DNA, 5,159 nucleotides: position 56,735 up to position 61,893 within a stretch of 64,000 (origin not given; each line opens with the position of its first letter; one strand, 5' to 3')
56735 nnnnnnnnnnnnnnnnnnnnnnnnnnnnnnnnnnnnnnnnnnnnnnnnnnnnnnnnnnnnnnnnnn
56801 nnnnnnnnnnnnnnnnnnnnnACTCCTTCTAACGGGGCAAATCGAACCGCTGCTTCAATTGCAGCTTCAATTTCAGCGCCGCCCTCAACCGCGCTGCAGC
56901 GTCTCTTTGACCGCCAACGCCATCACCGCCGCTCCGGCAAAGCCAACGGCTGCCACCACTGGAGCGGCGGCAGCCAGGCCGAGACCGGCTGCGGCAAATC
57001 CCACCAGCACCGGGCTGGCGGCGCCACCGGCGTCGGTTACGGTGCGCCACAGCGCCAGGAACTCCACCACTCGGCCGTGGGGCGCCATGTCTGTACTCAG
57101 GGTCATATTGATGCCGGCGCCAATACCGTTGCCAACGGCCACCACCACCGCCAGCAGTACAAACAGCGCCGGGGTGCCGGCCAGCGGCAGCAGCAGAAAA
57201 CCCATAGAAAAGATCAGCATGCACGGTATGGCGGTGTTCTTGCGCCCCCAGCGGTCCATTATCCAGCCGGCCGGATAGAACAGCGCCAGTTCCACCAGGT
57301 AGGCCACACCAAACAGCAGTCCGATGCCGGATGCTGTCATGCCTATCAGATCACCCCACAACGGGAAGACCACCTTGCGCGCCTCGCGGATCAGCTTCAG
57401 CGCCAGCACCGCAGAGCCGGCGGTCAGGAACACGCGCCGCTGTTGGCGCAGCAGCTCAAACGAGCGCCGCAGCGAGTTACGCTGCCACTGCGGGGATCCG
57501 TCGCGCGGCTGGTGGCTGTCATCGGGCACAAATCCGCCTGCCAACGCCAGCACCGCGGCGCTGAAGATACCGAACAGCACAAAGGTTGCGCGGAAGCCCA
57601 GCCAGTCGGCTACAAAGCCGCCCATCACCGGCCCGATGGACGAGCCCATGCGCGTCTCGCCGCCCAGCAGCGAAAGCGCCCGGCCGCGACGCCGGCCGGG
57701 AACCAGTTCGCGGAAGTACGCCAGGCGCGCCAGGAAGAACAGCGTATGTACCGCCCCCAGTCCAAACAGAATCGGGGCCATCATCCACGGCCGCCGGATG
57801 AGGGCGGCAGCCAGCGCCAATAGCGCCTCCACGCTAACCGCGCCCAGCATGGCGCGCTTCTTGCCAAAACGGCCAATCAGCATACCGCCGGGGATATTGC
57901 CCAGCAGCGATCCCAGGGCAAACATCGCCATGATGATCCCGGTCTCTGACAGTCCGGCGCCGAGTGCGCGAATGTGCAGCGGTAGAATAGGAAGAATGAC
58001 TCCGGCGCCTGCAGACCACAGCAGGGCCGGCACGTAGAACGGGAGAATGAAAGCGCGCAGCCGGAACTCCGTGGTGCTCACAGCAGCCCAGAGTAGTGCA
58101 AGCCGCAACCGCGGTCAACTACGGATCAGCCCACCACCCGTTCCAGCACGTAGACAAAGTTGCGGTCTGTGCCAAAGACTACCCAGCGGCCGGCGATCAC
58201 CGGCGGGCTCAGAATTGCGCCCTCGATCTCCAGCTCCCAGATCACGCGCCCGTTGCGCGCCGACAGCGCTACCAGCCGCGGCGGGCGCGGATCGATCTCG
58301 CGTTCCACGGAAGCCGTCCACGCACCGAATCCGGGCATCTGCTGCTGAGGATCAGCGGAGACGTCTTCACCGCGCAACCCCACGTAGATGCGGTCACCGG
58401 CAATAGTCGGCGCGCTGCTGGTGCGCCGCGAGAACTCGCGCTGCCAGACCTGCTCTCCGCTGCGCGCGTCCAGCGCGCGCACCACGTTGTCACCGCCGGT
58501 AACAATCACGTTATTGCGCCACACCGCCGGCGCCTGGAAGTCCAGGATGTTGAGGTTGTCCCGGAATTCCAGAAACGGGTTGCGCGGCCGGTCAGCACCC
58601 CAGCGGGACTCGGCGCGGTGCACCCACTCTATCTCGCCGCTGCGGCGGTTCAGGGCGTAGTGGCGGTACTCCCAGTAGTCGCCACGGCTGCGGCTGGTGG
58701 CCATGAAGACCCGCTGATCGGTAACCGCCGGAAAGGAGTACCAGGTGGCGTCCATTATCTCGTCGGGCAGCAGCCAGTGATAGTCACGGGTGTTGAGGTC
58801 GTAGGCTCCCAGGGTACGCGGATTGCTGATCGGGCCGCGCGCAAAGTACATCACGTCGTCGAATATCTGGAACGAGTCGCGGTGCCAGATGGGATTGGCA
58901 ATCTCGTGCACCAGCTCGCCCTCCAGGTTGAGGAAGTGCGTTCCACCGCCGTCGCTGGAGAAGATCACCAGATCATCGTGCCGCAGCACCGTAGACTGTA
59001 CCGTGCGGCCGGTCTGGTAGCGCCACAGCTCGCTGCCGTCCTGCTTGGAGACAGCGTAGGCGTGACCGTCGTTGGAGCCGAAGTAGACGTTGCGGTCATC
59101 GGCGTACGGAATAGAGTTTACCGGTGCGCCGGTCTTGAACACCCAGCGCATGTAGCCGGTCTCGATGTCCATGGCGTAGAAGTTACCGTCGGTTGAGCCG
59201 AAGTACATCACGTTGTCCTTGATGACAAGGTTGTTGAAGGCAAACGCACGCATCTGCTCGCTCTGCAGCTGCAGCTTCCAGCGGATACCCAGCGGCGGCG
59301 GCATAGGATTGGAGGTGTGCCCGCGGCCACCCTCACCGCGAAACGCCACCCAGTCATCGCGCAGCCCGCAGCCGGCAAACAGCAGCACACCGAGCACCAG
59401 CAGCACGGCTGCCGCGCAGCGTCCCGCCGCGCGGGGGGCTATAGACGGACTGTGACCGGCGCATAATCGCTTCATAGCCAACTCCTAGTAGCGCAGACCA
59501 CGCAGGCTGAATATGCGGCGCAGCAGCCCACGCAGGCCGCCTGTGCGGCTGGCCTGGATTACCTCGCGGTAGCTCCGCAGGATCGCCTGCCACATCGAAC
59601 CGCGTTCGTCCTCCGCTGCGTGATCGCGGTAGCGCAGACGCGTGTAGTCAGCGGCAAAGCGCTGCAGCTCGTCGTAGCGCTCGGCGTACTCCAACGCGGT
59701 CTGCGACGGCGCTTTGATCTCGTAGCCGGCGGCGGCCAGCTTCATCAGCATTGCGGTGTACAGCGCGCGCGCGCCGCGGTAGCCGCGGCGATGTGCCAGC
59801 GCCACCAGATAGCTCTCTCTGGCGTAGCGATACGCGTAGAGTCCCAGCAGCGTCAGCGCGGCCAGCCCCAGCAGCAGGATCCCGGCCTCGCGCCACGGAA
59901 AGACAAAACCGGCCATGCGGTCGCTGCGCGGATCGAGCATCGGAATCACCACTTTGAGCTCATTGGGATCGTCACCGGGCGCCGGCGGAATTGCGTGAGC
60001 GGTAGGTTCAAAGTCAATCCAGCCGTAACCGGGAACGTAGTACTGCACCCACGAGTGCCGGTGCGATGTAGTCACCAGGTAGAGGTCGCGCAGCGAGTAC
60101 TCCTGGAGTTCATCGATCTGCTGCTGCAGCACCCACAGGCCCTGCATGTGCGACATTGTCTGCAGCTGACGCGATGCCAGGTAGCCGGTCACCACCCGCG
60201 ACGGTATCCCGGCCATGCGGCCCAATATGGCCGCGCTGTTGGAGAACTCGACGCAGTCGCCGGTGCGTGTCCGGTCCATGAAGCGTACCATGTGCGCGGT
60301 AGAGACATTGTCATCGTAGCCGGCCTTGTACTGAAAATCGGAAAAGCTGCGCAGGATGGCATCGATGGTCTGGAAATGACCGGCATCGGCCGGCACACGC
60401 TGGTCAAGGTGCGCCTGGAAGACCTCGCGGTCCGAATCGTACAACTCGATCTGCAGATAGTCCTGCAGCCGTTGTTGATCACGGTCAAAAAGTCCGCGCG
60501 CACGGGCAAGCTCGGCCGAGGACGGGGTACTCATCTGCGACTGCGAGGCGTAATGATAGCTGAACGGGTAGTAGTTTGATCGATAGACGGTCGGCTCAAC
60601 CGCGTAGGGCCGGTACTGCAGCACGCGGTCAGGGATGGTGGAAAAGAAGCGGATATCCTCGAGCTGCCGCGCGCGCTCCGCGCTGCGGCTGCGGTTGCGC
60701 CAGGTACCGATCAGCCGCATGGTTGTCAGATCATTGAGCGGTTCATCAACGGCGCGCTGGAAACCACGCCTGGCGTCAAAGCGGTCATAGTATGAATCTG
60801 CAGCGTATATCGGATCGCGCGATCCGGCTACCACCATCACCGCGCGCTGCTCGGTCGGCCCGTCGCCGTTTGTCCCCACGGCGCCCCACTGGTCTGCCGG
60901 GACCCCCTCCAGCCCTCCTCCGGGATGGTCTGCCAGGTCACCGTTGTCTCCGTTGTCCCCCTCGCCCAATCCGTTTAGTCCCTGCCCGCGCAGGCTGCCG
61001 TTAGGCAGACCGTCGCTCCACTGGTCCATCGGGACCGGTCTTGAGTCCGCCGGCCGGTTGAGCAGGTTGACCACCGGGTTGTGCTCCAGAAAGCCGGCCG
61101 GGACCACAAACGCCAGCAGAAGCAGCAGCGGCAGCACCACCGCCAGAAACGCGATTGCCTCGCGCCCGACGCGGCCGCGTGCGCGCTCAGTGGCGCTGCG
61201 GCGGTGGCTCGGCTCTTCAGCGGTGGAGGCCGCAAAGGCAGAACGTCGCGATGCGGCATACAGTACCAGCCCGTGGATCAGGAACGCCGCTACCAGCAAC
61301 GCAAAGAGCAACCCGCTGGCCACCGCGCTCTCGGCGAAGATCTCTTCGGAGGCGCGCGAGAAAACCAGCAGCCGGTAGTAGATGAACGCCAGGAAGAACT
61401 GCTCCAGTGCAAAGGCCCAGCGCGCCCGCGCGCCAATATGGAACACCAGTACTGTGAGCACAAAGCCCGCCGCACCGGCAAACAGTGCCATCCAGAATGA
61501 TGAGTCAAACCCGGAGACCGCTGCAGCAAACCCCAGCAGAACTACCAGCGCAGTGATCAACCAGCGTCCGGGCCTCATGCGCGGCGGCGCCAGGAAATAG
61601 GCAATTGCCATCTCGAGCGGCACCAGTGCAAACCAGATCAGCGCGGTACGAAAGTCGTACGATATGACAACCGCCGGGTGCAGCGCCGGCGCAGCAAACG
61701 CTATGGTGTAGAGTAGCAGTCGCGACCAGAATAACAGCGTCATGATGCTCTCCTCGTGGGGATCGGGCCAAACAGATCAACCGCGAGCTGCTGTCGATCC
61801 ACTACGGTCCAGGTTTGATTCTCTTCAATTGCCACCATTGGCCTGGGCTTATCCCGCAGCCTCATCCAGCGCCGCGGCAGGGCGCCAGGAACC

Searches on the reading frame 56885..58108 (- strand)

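Call 27: search_protein_families(library=pfam, proteins=[window:56885-58108:-], max_evalue=0.001)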
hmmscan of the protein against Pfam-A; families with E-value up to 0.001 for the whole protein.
window:56885-58108:- (407 aa): 3 families
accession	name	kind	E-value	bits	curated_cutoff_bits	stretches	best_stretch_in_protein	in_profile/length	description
PF07690.21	MFS_1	-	1e-45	156.6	33.4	2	32-232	9-211/347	Major Facilitator Superfamily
PF12832.13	MFS_1_like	-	1.6e-10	41.1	25.2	1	23-177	216-372/373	MFS_1 like family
PF05977.19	MFS_3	-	6.5e-05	22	27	1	28-182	227-382/524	Transmembrane secretion effector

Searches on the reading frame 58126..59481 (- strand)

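Call 27: search_protein_families(library=pfam, proteins=[window:58126-59481:-], max_evalue=0.001)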
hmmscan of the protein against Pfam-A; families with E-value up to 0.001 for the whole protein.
window:58126-59481:- (451 aa): 3 families
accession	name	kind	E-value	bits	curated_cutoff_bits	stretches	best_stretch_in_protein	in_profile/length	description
PF13360.13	PQQ_2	-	1e-30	107.6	27.6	2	86-191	31-141/233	Outer membrane protein assembly factor BamB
PF13570.13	Beta-prop_ACSF4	-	7.9e-25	88.4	133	1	89-191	103-207/329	Beta-alanine-activating enzyme, beta-propeller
PF01011.28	PQQ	-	9.4e-10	38.2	26.7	0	316-414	51-137/595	Glucose/ethanol/alcohol dehydrogenase, beta-propeller domain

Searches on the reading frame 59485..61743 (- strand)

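Call 100: search_protein_families(library=pfam, proteins=[window:59485-61743:-], max_evalue=0.0001)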
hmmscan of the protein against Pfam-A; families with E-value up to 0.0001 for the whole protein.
window:59485-61743:- (752 aa): 1 family
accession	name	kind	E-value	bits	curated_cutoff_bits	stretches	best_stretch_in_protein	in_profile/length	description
PF01841.26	Transglut_core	-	4e-16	59.7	23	1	467-580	22-108/108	Transglutaminase-like superfamily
